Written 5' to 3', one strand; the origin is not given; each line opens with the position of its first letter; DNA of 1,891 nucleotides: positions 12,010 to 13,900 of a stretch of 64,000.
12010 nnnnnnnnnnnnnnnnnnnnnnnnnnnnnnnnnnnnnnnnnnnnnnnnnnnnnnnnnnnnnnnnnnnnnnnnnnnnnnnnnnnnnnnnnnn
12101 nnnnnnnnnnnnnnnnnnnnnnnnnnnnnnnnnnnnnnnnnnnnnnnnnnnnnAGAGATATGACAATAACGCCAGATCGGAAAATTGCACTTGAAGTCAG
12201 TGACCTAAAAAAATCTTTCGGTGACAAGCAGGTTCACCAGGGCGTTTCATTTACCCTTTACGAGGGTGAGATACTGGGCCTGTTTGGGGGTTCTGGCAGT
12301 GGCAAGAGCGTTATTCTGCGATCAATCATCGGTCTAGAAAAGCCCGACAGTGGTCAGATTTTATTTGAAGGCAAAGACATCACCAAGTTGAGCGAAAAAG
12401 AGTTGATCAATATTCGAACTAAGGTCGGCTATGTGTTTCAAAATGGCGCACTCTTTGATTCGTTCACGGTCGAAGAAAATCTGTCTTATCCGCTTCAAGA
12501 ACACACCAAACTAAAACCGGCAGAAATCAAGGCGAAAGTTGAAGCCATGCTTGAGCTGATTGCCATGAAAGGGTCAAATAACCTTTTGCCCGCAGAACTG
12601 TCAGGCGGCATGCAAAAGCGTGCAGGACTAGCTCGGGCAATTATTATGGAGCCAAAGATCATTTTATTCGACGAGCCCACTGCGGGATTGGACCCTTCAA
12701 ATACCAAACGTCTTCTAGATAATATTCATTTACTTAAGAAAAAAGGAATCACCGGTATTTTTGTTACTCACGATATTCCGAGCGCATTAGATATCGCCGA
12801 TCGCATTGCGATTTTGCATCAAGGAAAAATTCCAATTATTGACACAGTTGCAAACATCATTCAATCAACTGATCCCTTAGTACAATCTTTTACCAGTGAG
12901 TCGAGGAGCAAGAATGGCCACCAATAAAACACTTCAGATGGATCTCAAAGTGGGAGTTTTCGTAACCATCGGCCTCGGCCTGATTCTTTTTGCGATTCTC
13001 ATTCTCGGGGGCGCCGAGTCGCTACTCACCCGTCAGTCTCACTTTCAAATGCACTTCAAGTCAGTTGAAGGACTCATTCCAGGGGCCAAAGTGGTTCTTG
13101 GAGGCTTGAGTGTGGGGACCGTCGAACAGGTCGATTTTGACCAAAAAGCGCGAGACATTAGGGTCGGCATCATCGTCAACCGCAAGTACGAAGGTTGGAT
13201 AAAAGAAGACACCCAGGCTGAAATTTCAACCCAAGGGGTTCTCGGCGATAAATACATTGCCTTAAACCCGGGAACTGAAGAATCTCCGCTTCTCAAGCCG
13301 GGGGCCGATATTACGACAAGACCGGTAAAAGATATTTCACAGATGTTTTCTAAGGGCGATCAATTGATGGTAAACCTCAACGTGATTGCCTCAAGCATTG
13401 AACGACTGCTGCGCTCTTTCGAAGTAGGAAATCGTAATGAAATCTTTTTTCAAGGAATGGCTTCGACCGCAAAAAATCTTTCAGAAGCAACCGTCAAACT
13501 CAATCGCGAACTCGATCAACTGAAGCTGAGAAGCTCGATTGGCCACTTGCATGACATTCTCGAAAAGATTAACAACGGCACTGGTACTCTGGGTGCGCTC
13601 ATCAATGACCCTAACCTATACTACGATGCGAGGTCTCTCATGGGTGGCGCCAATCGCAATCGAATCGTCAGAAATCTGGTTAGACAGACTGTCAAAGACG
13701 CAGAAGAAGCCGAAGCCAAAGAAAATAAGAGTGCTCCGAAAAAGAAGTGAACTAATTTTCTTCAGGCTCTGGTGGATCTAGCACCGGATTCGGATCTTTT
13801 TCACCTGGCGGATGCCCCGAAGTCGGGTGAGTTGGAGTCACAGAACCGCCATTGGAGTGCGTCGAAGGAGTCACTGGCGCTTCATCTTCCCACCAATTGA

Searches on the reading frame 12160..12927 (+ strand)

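Call 48: search_protein_families(library=pfam, proteins=[window:12160-12927:+], max_evalue=0.001)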
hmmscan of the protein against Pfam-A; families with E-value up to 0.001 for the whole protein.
window:12160-12927:+ (255 aa): 2 families
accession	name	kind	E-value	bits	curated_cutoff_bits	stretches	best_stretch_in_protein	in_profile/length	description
PF00005.33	ABC_tran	-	1.1e-36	126.9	25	1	27-175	2-137/137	ABC transporter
PF13304.12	AAA_21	-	3.2e-10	41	27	1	136-211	227-304/304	AAA domain, putative AbiEii toxin, Type IV TA system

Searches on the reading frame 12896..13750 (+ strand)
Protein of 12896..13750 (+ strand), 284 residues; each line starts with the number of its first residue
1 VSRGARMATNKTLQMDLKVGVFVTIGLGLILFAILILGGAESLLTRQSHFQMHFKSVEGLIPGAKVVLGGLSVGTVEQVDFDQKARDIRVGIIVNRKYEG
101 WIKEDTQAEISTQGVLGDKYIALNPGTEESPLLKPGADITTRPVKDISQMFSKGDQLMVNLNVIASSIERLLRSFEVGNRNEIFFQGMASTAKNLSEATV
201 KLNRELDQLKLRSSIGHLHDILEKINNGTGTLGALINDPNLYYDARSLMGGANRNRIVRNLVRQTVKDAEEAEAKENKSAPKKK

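Call 48: search_protein_families(library=pfam, proteins=[window:12896-13750:+], max_evalue=0.001)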
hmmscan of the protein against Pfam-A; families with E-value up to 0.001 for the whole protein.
window:12896-13750:+ (284 aa): 1 family
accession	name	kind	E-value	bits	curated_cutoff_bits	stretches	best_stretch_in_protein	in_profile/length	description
PF02470.25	MlaD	-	1.8e-18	67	25.1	1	48-126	3-81/81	MlaD protein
